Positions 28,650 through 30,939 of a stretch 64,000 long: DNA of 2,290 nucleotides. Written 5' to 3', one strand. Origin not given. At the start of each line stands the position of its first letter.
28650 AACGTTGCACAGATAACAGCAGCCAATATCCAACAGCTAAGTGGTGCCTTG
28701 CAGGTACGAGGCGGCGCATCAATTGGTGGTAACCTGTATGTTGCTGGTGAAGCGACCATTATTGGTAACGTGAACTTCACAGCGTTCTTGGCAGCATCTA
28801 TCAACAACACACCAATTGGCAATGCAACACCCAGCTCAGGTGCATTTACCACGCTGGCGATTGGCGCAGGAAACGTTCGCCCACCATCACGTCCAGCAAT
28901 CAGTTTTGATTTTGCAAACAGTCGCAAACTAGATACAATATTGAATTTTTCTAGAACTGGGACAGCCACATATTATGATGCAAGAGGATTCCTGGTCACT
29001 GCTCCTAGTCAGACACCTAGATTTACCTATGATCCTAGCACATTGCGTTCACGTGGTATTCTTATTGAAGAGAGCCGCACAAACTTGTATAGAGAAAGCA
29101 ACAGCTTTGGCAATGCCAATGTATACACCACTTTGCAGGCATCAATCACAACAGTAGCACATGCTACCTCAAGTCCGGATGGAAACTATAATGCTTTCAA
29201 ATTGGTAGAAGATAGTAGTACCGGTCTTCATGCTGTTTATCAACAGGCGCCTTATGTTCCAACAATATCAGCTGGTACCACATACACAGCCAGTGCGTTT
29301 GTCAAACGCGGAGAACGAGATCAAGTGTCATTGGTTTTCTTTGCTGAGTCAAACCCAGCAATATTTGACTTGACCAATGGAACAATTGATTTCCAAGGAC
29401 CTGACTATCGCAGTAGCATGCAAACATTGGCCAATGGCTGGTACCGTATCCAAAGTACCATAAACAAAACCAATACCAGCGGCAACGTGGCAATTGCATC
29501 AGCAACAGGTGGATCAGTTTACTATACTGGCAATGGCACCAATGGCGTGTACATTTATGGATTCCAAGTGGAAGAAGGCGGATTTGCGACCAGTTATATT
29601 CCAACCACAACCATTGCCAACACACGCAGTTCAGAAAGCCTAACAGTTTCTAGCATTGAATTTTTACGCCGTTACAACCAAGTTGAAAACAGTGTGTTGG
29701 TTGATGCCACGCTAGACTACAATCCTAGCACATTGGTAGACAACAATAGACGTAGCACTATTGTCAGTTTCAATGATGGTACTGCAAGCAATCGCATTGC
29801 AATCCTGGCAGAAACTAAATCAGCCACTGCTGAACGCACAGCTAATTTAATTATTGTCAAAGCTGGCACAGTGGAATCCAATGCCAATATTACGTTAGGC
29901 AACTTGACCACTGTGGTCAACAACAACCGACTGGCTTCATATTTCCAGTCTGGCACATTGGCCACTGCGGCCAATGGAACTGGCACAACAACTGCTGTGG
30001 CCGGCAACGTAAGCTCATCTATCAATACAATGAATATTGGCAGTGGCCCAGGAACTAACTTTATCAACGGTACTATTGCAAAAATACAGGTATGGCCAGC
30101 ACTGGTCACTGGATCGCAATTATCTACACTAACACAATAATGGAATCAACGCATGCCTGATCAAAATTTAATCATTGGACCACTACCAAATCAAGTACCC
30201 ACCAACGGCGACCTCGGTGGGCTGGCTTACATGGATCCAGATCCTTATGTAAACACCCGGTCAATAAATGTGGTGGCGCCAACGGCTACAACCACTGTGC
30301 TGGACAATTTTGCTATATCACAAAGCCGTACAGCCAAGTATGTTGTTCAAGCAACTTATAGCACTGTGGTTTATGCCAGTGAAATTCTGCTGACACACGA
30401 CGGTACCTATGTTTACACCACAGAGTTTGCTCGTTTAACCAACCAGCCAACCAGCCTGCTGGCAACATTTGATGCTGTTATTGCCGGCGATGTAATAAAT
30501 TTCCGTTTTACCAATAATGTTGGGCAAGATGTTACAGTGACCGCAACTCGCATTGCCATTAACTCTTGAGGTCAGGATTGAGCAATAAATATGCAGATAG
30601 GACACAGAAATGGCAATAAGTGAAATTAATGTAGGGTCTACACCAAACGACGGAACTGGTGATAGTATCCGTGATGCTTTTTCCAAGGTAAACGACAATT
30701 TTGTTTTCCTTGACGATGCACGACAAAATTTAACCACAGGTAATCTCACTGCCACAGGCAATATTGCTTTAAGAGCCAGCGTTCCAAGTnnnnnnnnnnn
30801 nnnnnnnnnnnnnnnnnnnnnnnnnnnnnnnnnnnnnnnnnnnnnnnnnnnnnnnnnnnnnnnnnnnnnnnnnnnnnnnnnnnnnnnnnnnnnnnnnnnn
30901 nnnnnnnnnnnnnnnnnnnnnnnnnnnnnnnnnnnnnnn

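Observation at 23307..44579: Three tail-fibre genes share an N-terminal anchor motif but carry different distal domains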

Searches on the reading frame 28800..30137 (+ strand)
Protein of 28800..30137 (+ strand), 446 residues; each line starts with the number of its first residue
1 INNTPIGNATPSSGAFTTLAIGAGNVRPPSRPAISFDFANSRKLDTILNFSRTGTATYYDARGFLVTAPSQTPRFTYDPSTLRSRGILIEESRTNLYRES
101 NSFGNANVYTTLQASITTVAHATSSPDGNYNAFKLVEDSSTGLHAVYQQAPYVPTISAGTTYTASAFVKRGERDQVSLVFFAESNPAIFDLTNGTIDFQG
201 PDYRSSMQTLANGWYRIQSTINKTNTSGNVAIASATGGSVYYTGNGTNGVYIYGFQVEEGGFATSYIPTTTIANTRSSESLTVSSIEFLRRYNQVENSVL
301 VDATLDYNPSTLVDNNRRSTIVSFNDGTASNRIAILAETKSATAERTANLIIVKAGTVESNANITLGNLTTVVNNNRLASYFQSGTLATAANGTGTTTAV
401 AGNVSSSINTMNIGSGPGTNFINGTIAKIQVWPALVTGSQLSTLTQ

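Call 75: search_solved_structures(query=window:28800-30137:+, max_evalue=0.1)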
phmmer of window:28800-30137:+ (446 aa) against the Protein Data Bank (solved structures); distinct sequences matched with E-value up to 0.1: 2.
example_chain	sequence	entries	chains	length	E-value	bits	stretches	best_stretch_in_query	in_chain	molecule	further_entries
6tb9_F3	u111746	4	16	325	5.7e-30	107.9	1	43-284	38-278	Head spike fiber Rcc01080 | Uncharacterized protein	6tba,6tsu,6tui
9q5u_A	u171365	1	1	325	0.0039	19.5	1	240-290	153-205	RTX protein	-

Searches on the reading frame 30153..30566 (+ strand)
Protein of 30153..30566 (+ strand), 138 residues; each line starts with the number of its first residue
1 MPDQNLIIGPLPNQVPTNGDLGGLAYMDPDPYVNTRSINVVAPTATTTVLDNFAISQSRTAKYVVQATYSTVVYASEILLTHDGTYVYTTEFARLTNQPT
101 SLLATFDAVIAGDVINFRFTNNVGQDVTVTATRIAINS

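Call 5: search_protein_families(library=pfam, proteins=[window:30153-30566:+], max_evalue=0.01)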
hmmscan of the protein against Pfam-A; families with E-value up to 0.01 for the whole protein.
window:30153-30566:+ (138 aa): 0 families

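Call 6: search_protein_families(library=phrogs, proteins=[window:30153-30566:+], max_evalue=0.001)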
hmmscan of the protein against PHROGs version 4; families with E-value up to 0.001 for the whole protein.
window:30153-30566:+ (138 aa): 1 family
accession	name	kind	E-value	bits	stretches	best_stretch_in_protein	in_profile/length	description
phrog_2885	-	tail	8.8e-05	19.9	1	32-136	2657-2765/4179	baseplate wedge subunit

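Call 88: search_solved_structures(query=window:30153-30566:+, max_evalue=1)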
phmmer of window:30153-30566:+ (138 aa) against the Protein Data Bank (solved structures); distinct sequences matched with E-value up to 1: 3.
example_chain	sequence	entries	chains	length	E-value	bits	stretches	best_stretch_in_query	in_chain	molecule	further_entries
9j2k_A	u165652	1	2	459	0.2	15.2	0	88-127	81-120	Aminotransferase, class III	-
9j4y_A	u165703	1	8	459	0.2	15.2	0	88-127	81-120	Aminotransferase, class III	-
2lnu_A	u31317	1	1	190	0.59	13.7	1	17-70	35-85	Uncharacterized protein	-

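Call 89: search_protein_families(library=ncbifam, proteins=[window:30153-30566:+], max_evalue=0.01)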
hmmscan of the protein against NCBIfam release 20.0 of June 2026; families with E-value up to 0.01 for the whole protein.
window:30153-30566:+ (138 aa): 0 families

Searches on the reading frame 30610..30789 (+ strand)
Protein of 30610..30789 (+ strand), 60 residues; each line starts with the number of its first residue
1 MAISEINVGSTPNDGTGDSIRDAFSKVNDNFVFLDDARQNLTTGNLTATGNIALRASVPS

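Call 16: search_protein_families(library=phrogs, proteins=[window:30610-30789:+], max_evalue=1)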
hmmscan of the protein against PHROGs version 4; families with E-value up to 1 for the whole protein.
seq(60 aa): 8 families
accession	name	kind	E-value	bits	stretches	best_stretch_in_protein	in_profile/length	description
phrog_677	-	tail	1.3e-08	35.7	1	1-37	1-37/412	baseplate wedge tail fiber protein connector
phrog_8859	-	unknown function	9.3e-08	32.4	1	1-41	1-41/400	-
phrog_18794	-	unknown function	7.8e-07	29.6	1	1-52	1-49/427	-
phrog_6942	-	tail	4.5e-05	23.4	1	1-32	1-32/708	tail fiber protein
phrog_958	-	tail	0.00084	18.8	1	4-32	3-31/606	baseplate wedge subunit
phrog_12499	-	tail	0.043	13.6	1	3-36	4-37/462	tail fiber protein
phrog_1836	-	tail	0.064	13.8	1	1-51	38-98/366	tail fiber protein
phrog_28905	-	unknown function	0.26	12.5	1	16-48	69-101/124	-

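Call 17: search_protein_families(library=pfam, proteins=[window:30610-30789:+], max_evalue=10)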
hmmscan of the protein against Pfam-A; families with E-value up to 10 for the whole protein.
seq(60 aa): 1 family
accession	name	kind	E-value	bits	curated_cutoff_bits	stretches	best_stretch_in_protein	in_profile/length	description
PF07880.17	T4_gp9_10_N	-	0.0011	19.5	25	1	5-34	3-32/175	Bacteriophage T4 gp9/10-like protein, N-terminal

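Call 66: search_dna_similar(query=window:30610-30765:+, collection=phages, mode=protein, max_rows=30, max_evalue=0.1, rows=spread)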
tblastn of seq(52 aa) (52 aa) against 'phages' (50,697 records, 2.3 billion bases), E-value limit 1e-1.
Records with a match: 248; places in all: 249; records where one place covers at least 80% of the query: 0.
Best place of each record, by identity: 60-80% 28; <60% 220.
By first word of the organism name: Synechococcus 155; Cyanophage 45; Rhizobium 19; Prochlorococcus 6; Methylophilales 4; Nonlabens 4; Pseudomonas 4; Sinorhizobium 2; Agrobacterium 2; Bordetella 1; and 6 more.
By host as written in the record: Synechococcus 88; - 61; Synechococcus sp. WH7803 9; Synechococcus sp. MW02 9; Synechococcus sp. 9; Synechococcus sp. WH8102 8; Synechococcus sp. WH8109 6; Synechococcus sp. WH 7803 5; and 29 more.
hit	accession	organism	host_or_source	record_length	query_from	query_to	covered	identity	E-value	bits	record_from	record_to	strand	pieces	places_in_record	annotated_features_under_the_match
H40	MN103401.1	Bordetella phage vB_BbrS_PHB09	Bordetella bronchiseptica Bb01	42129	1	35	67%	57.1%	3e-5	44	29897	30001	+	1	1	tail protein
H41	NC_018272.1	Nonlabens phage P12024L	Persicivirga sp. IMCC12024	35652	1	31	60%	58.1%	1e-4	42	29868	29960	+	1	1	hypothetical protein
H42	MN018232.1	Synechococcus phage S-B43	Synechococcus sp. MW02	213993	1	31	60%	58.1%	2e-3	39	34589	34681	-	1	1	hypothetical protein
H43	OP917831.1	Synechococcus phage S-M1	Synechococcus sp. WH 7803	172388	1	37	71%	48.6%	3e-3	38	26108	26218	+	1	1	hypothetical protein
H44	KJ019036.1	Synechococcus phage ACG-2014d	-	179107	1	37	71%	48.6%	1e-2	37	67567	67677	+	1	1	baseplate wedge tail fiber connector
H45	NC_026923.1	Synechococcus phage ACG-2014d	-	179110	1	37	71%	48.6%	1e-2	37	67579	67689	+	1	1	baseplate wedge tail fiber protein connector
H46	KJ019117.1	Synechococcus phage ACG-2014d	-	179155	1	37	71%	48.6%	1e-2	37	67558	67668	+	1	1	baseplate wedge tail fiber connector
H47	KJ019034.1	Synechococcus phage ACG-2014d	-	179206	1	37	71%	48.6%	1e-2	37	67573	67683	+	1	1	baseplate wedge tail fiber connector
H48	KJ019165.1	Synechococcus phage ACG-2014d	-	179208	1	37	71%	48.6%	1e-2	37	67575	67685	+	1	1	baseplate wedge tail fiber connector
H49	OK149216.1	Acinetobacter phage vB_IME_Ab2712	Acinetobacter baumannii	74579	1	32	62%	56.3%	5e-3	37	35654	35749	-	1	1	record has no annotation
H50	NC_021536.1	Synechococcus phage S-IOM18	Synechococcus sp. WH7803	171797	1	37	71%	45.9%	1e-2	36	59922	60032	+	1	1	baseplate wedge tail fiber protein connector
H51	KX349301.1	Cyanophage S-RIM14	Synechococcus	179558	6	32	52%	63.0%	3e-4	41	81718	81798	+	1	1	baseplate wedge tail fiber connector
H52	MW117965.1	Synechococcus phage S-H38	Synechococcus sp. MW02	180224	1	32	62%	53.1%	2e-2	36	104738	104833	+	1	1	baseplate wedge subunit and tail pin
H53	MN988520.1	Rhizobium phage RHph_I9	Rhizobium sp. R635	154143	1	28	54%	57.1%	2e-3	39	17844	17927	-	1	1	putative baseplate structural protein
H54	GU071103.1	Prochlorococcus phage P-SSM7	Prochlorococcus sp. NATL1A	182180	1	31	60%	51.6%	4e-3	38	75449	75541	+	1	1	gp9: baseplate wedge tail fiber connector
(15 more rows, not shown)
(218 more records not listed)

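Call 95: get_annotated_region(hit=H54, flank=4000)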
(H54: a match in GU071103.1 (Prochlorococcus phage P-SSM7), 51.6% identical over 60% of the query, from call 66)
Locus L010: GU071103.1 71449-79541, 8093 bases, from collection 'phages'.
description: Prochlorococcus phage P-SSM7, complete genome.
organism: Prochlorococcus phage P-SSM7 (NCBI taxid 445688)
taxonomy: Viruses; Duplodnaviria; Heunggongvirae; Uroviricota; Caudoviricetes; Kyanoviridae; Palaemonvirus; Palaemonvirus pssm7
host: Prochlorococcus sp. NATL1A; source: -; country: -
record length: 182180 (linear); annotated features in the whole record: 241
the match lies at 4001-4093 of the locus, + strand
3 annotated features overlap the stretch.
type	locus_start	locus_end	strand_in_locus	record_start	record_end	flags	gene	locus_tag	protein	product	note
CDS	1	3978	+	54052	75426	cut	-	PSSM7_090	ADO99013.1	structural protein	T4-LIKE GC: 643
CDS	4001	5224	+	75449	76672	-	gp9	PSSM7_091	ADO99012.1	baseplate wedge tail fiber connector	T4-LIKE GC: 398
CDS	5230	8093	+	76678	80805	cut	-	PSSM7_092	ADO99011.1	hypothetical protein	T4-LIKE GC: 399; similar to Synechococcus phage S-SM1 protein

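Call 96: find_homologous_proteins(query=L010:4001-5221:+, max_evalue=0.001)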
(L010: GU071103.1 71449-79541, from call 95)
Query L010:4001-5221:+ (407 aa): 1442 proteins with E <= 0.001 among 8000 candidates; the best 120 are listed.
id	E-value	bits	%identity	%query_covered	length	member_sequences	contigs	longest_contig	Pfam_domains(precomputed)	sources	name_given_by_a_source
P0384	1.0e-241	820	93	100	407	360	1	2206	PF07880.17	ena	-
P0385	6.8e-232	788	88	100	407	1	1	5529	PF07880.17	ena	-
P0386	1.7e-221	753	86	100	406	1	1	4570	PF07880.17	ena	-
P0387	5.1e-221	752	86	100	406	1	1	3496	PF07880.17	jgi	jgi:plastocyanin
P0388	2.0e-220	750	84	100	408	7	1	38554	PF07880.17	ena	-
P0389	3.9e-219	746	84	100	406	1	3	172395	PF07880.17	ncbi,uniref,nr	ncbi:baseplate wedge tail fiber connector [Synechococcus phage S-CAM22]|uniref:Baseplate wedge tail 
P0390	9.4e-216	735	83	100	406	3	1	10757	PF07880.17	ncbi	-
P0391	3.3e-213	726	83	100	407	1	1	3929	PF07880.17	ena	-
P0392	1.0e-211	721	82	100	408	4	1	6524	PF07880.17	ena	-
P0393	8.3e-211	718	82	100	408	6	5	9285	PF07880.17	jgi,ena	jgi:hypothetical protein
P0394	3.3e-210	716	82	100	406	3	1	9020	PF07880.17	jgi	-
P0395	3.0e-209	713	81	100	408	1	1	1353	PF07880.17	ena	-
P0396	9.5e-209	712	79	100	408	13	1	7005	PF07880.17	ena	-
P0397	5.0e-207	706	80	100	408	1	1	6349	PF07880.17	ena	-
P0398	5.6e-207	706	81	100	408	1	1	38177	PF07880.17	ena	-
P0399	6.4e-207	706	80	100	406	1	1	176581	PF07880.17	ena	-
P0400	1.4e-206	704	80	100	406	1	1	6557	PF07880.17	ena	-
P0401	1.5e-206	704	81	100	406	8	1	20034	PF07880.17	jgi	-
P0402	1.2e-205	701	79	100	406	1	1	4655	PF07880.17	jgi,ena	jgi:hypothetical protein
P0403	1.6e-205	701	80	100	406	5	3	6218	PF07880.17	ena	-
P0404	2.2e-205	700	80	100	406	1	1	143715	PF07880.17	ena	-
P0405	2.5e-205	700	79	100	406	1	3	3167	PF07880.17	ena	-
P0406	3.4e-205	700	79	100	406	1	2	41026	PF07880.17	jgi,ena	-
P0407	7.7e-205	699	79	100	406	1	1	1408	PF07880.17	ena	-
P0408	8.4e-205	699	79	100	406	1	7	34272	PF07880.17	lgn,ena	-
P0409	1.5e-204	698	79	100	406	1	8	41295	PF07880.17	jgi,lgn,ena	-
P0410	2.0e-204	697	79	100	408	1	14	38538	PF07880.17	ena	-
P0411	2.6e-204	697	79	100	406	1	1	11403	PF07880.17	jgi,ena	jgi:hypothetical protein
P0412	3.9e-204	696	79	100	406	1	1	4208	PF07880.17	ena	-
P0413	7.2e-204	695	79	100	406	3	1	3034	PF07880.17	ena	-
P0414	1.6e-203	694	79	100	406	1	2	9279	PF07880.17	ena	-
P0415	1.8e-203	694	79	100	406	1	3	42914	PF07880.17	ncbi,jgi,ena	-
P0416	2.4e-203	694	79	100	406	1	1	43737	PF07880.17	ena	-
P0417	2.8e-203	694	79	100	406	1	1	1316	PF07880.17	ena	-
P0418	3.2e-203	693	79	100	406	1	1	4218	PF07880.17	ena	-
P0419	3.7e-203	693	79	100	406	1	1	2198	PF07880.17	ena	-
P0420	1.4e-202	691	78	100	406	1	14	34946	PF07880.17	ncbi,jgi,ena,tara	jgi:hypothetical protein|tara:strand:+ start:397 stop:1617 length:1221 start_codon:yes stop_codon:ye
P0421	1.5e-201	688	77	100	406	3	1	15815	PF07880.17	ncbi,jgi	-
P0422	5.2e-201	686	76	100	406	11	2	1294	PF07880.17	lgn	-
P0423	5.8e-201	686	78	100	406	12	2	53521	PF07880.17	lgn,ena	-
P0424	5.0e-200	683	77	100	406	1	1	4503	PF07880.17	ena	-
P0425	5.5e-200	683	77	100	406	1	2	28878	PF07880.17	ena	-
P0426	3.7e-199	680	77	100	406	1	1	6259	PF07880.17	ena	-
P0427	5.7e-199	679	76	100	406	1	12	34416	PF07880.17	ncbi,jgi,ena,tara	tara:strand:+ start:231 stop:1451 length:1221 start_codon:yes stop_codon:yes gene_type:complete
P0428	6.3e-199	679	77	100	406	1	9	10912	PF07880.17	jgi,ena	-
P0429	1.3e-198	678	76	100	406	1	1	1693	PF07880.17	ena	-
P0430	1.5e-198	678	76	100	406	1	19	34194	PF07880.17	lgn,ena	-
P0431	2.5e-198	677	76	100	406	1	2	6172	PF07880.17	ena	-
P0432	3.8e-198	677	75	100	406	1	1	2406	PF07880.17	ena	-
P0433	6.3e-198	676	76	100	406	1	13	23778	PF07880.17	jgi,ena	-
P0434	6.7e-198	676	76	100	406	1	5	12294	PF07880.17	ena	-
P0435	6.8e-198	676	76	100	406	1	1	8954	PF07880.17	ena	-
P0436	2.1e-197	674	76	100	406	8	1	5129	PF07880.17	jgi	jgi:plastocyanin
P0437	3.0e-197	674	75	100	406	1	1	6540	PF07880.17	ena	-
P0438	3.7e-197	673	75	100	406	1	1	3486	PF07880.17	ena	-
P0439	5.2e-197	673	75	100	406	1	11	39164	PF07880.17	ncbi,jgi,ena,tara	tara:strand:- start:1004 stop:2224 length:1221 start_codon:yes stop_codon:yes gene_type:complete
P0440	6.4e-197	673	75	100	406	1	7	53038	PF07880.17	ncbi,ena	-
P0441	9.0e-195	666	75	100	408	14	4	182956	PF07880.17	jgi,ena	-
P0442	1.7e-194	665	74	100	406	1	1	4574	PF07880.17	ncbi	-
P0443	8.6e-194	662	74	100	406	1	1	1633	PF07880.17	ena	-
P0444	2.1e-193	661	75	100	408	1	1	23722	PF07880.17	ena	-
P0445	6.1e-193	659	75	100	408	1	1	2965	PF07880.17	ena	-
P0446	1.4e-191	655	75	100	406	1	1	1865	PF07880.17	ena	-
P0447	6.9e-191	653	74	100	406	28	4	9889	PF07880.17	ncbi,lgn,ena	-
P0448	5.1e-190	650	72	100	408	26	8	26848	PF07880.17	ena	-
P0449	8.4e-190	649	72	100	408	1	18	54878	PF07880.17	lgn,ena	-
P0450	1.1e-189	649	72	100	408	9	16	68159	PF07880.17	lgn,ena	-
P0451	5.4e-189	646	74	100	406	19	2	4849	PF07880.17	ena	-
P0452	7.8e-189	646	72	100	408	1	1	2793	PF07880.17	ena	-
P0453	3.2e-188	644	71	100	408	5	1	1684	PF07880.17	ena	-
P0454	7.2e-188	643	74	100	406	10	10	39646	PF07880.17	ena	-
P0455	1.1e-187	642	71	100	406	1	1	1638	PF07880.17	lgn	-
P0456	1.1e-187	642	74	100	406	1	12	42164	PF07880.17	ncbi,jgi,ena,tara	tara:strand:+ start:50 stop:1270 length:1221 start_codon:yes stop_codon:yes gene_type:complete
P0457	1.9e-187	641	71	100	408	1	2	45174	PF07880.17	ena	-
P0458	1.9e-187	641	73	100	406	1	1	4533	PF07880.17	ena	-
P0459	3.7e-187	640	71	100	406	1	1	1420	PF07880.17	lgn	-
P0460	1.1e-186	639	71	100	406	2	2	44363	PF07880.17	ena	-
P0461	2.8e-186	638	73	100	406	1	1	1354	PF07880.17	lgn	-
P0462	4.2e-186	637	74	100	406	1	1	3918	PF07880.17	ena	-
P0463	4.4e-186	637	74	100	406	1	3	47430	PF07880.17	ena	-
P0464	4.9e-186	637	71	100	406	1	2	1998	PF07880.17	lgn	-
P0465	7.3e-186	636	71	100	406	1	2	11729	PF07880.17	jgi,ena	-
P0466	1.3e-185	635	73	100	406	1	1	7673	PF07880.17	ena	-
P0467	3.1e-185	634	71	100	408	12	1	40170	PF07880.17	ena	-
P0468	3.2e-185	634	73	100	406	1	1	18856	PF07880.17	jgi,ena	-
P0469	3.3e-185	634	71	100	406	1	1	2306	PF07880.17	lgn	-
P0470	5.1e-185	633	70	100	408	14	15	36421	PF07880.17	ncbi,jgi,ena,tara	tara:strand:- start:4462 stop:5688 length:1227 start_codon:yes stop_codon:yes gene_type:complete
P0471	1.4e-184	632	71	100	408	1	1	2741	PF07880.17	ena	-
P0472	2.5e-184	631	70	100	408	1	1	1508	PF07880.17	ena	-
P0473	2.5e-184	631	71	100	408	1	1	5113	PF07880.17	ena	-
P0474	3.1e-184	631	70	100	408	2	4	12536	PF07880.17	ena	-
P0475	3.1e-184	631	70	100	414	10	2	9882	PF07880.17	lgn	-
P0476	4.2e-184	630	69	100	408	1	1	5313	PF07880.17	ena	-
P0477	5.2e-184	630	70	100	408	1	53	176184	PF07880.17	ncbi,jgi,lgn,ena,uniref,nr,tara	ncbi:baseplate wedge tail fiber connector [Synechococcus phage S-SSM5]|jgi:hypothetical protein|unir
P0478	5.5e-184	630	70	100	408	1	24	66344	PF07880.17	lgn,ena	-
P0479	5.9e-184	630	71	100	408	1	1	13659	PF07880.17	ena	-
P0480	7.4e-184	630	70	100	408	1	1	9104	PF07880.17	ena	-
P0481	9.1e-184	629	70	100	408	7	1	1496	PF07880.17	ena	-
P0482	9.3e-184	629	73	100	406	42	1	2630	PF07880.17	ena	-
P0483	1.1e-183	629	71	100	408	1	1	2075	PF07880.17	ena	-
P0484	1.3e-183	629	70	100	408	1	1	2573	PF07880.17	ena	-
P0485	1.5e-183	629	71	100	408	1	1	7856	PF07880.17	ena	-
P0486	1.5e-183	629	69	100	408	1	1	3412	PF07880.17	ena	-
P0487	2.0e-183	628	71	100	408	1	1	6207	PF07880.17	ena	-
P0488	2.1e-183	628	71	100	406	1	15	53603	PF07880.17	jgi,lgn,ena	-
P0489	2.2e-183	628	71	100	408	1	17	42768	PF07880.17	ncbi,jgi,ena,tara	tara:strand:- start:4204 stop:5430 length:1227 start_codon:yes stop_codon:yes gene_type:complete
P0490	2.4e-183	628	70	100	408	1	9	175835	PF07880.17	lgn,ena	-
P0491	2.7e-183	628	70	100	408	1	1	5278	PF07880.17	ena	-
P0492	2.9e-183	628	69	100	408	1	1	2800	PF07880.17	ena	-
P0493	3.4e-183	627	70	100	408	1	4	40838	PF07880.17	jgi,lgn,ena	-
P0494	3.5e-183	627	71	100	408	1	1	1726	PF07880.17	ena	-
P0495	1.1e-182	626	70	100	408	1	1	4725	PF07880.17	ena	-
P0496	1.6e-182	625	70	100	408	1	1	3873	PF07880.17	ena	-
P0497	1.9e-182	625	71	100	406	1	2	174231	PF07880.17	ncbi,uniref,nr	ncbi:baseplate wedge subunit and tail pin [Synechococcus phage S-B64]|uniref:Baseplate wedge subunit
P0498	2.3e-182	625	70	100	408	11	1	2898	PF07880.17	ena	-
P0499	2.9e-182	624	72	100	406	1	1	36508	PF07880.17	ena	-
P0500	3.8e-182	624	71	100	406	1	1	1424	PF07880.17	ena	-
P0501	4.4e-182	624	70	100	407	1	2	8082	PF07880.17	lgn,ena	-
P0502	5.8e-182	623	70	100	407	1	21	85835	PF07880.17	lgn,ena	-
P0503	5.9e-182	623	70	100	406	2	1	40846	PF07880.17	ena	-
